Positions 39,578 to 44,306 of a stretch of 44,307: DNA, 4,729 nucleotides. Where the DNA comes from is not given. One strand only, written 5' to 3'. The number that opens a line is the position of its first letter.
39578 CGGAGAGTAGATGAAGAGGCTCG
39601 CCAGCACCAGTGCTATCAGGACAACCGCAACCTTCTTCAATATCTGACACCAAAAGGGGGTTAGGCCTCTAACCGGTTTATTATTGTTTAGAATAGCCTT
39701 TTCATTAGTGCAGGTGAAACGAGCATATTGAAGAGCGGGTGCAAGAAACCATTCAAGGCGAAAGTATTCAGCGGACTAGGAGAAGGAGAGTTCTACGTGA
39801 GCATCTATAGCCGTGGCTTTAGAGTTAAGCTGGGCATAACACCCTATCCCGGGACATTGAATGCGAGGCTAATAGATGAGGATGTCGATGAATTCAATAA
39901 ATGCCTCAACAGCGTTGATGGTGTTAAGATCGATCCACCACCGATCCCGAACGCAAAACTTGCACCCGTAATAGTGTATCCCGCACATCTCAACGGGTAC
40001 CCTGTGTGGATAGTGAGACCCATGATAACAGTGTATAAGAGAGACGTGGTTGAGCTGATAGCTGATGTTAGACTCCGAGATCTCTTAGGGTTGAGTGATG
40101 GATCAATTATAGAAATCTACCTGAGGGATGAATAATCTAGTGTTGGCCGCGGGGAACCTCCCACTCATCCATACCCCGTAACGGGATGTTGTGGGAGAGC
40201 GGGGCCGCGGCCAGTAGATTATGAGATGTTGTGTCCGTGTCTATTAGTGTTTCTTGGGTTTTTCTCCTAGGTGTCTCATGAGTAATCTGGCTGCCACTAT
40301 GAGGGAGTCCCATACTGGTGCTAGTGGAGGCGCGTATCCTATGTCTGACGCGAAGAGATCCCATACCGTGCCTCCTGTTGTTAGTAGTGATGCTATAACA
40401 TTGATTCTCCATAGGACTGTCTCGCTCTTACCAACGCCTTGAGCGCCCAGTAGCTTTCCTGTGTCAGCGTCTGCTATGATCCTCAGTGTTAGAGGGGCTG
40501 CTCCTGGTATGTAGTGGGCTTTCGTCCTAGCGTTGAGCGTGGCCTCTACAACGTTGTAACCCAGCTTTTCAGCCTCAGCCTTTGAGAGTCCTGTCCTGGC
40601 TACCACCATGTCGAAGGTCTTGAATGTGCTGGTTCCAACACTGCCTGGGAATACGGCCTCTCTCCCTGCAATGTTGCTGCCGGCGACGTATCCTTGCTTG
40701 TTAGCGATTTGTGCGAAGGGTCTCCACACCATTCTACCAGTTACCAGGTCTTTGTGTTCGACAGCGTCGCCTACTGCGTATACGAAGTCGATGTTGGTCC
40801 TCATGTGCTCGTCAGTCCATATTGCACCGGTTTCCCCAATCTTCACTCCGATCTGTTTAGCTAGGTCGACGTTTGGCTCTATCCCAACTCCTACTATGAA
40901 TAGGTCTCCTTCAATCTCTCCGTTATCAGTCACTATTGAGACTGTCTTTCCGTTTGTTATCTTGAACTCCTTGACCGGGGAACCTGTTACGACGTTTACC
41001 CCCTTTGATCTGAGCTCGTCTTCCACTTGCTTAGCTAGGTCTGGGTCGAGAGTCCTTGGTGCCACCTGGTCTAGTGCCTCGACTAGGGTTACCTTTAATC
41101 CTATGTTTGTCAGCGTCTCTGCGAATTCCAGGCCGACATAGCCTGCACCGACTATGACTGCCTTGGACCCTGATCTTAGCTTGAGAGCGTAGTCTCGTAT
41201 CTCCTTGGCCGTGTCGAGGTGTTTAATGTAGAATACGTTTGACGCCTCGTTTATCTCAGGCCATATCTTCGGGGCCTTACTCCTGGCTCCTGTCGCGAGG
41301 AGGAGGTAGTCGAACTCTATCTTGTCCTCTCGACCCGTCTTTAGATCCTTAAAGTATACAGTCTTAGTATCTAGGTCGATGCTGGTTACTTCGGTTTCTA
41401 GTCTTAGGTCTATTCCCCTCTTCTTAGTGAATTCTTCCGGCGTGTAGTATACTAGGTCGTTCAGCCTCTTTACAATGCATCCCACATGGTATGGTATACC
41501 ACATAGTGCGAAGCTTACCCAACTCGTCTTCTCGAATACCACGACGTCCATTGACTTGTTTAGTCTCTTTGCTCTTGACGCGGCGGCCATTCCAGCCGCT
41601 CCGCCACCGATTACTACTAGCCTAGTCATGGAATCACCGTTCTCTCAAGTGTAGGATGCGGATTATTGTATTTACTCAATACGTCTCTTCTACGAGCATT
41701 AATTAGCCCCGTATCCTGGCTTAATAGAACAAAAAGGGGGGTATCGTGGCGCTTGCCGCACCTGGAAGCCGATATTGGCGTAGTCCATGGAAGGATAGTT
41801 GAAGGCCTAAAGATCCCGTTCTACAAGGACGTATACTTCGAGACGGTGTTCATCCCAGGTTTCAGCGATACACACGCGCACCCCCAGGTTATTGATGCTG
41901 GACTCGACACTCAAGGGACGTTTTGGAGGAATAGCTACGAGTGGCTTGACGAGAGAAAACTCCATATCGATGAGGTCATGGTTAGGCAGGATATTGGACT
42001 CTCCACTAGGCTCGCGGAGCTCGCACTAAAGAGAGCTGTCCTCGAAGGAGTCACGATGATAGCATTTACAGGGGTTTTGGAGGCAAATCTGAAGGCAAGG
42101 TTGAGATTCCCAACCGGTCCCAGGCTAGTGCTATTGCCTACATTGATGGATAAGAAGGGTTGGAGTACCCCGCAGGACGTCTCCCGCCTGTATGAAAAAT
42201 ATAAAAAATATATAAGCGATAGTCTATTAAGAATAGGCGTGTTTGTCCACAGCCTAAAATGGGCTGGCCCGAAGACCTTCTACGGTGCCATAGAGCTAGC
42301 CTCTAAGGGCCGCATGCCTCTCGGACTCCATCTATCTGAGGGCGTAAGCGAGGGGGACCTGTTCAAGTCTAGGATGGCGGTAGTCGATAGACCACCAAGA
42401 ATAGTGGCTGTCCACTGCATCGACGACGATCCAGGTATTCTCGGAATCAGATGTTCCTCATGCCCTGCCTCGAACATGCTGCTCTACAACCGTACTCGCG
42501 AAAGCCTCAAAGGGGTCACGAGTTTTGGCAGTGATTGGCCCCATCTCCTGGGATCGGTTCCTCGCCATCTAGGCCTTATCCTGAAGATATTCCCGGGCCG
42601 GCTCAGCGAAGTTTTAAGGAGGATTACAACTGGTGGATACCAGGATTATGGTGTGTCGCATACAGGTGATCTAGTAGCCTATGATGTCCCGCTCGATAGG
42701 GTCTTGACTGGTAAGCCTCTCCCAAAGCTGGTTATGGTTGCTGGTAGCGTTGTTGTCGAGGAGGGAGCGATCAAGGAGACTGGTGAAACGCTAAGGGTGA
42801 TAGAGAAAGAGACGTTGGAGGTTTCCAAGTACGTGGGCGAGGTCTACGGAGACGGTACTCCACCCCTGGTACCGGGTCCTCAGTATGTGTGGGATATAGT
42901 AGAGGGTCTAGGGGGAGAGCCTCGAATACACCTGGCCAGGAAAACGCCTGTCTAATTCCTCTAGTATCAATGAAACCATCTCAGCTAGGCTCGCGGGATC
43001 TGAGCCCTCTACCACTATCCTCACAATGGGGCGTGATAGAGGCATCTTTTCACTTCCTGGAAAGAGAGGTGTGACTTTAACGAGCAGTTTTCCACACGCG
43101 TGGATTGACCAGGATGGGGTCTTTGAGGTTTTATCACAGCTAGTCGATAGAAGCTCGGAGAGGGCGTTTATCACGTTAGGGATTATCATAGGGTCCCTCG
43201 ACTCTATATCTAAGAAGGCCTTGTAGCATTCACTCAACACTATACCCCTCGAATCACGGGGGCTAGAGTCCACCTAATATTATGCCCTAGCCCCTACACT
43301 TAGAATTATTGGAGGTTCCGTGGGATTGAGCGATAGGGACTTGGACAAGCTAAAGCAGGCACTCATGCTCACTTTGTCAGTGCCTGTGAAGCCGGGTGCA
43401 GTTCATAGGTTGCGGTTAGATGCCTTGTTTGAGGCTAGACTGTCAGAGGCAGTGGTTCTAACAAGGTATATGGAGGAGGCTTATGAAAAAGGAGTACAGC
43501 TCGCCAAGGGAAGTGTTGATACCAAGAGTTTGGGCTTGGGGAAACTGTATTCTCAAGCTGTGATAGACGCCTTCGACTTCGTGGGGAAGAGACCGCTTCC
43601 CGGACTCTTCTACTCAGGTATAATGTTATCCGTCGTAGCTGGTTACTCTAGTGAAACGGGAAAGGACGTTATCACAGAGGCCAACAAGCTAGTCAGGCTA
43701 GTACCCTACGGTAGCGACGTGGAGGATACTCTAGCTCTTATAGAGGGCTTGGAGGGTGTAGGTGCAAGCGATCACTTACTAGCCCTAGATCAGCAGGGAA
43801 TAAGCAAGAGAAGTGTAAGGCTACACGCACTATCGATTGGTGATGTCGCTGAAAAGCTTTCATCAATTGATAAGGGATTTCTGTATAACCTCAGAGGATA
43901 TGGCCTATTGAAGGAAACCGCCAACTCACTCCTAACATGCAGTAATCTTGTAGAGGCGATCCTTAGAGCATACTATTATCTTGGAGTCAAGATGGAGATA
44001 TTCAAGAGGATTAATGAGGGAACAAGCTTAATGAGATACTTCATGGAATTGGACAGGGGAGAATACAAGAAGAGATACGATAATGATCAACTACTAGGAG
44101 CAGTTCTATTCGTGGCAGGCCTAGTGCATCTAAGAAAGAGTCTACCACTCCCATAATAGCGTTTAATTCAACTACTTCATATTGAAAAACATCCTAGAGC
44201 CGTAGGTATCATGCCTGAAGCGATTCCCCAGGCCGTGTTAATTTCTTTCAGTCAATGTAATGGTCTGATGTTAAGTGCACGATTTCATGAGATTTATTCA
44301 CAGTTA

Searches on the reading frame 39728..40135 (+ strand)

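Call 59: search_protein_families(library=pfam, proteins=[window:39728-40135:+], max_evalue=0.1)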
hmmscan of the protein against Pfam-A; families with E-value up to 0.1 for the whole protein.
window:39728-40135:+ (135 aa): 1 family
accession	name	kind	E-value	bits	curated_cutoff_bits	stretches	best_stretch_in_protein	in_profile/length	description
PF01982.22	CTP-dep_RFKase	-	6.4e-33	113.7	25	1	13-130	1-119/121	Domain of unknown function DUF120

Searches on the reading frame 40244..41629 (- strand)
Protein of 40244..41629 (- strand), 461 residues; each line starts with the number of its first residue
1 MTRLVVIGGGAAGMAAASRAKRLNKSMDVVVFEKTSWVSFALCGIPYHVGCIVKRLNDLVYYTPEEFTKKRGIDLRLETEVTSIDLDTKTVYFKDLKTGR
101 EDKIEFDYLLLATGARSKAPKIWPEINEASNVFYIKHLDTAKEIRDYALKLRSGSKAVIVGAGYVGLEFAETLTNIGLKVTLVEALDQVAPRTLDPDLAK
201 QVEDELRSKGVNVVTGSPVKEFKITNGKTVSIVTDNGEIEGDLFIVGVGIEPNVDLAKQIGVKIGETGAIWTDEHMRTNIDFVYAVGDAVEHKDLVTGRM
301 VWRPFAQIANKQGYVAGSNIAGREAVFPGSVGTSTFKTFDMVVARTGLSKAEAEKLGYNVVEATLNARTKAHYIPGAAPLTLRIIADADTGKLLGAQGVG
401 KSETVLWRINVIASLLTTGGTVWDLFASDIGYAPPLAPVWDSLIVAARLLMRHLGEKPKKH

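Call 59: search_protein_families(library=pfam, proteins=[window:40244-41629:-], max_evalue=0.1)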
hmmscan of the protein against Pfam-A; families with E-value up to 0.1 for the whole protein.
window:40244-41629:- (461 aa): 26 families (the best 25 are shown)
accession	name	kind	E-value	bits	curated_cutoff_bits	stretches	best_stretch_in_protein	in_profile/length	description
PF07992.20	Pyr_redox_2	-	4.5e-66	223.7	26.1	1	3-300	2-278/291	Pyridine nucleotide-disulphide oxidoreductase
PF00070.33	Pyr_redox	-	1.2e-28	99.9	22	2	156-234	1-79/82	Pyridine nucleotide-disulphide oxidoreductase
PF13738.12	Pyr_redox_3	-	2.4e-16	60.3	30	2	65-287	88-305/305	Pyridine nucleotide-disulphide oxidoreductase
PF02852.28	Pyr_redox_dim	-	2.5e-16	60.3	25.3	1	335-439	3-105/110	Pyridine nucleotide-disulphide oxidoreductase, dimerisation domain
PF01266.30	DAO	-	8.7e-15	55.5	27.9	2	4-37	2-33/353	FAD dependent oxidoreductase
PF03486.20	HI0933_like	-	6.1e-13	49.2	50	1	3-35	2-32/244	HI0933-like protein Rossmann domain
PF13450.12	NAD_binding_8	-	2.4e-11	44.2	21.9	2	6-36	1-29/68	NAD(P)-binding Rossmann-like domain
PF00890.30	FAD_binding_2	-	8e-10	38.9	20.4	1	4-36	2-32/414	FAD binding domain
PF01494.25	FAD_binding_3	-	9.2e-07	28.8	22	1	157-188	4-35/349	FAD binding domain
PF05834.18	Lycopene_cycl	-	1.5e-06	28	23.4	1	158-189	3-36/380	Lycopene cyclase protein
PF01262.27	AlaDh_PNT_C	-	1.2e-05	25.2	23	1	3-29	30-56/214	Alanine dehydrogenase/PNT, C-terminal domain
PF12831.13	FAD_oxidored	-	1.6e-05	24.8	27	1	4-38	2-34/416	FAD dependent oxidoreductase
PF01134.28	GIDA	-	1.6e-05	24.6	22.1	1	4-29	2-27/391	Glucose inhibited division protein A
PF13454.12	NAD_binding_9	-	0.00011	22.7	21.8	0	5-36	1-34/155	FAD-NAD(P)-binding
PF02254.24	TrkA_N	-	0.0006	20.5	23.8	0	158-189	2-33/116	TrkA-N domain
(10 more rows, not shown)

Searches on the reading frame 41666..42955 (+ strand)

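Call 59: search_protein_families(library=pfam, proteins=[window:41666-42955:+], max_evalue=0.1)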
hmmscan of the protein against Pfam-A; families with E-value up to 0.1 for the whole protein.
window:41666-42955:+ (429 aa): 1 family
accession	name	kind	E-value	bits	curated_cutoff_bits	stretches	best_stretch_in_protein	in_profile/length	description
PF01979.26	Amidohydro_1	-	0.02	14.6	25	1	63-226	3-158/345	Amidohydrolase family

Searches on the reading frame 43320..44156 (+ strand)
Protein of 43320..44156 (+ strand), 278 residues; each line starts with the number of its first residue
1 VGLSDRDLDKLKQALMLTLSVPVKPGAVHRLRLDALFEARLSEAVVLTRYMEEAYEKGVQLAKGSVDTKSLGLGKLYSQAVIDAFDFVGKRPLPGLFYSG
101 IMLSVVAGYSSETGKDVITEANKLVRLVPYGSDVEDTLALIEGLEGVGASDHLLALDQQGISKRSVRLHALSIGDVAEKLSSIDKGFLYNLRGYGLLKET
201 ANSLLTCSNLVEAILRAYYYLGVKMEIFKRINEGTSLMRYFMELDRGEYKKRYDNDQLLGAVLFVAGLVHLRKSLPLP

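Call 59: search_protein_families(library=pfam, proteins=[window:43320-44156:+], max_evalue=0.1)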
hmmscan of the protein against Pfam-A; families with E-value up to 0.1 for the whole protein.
window:43320-44156:+ (278 aa): 1 family
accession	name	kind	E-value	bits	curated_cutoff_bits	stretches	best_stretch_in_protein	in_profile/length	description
PF01874.21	CitG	-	2.1e-06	28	27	1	12-181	5-167/284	ATP:dephospho-CoA triphosphoribosyl transferase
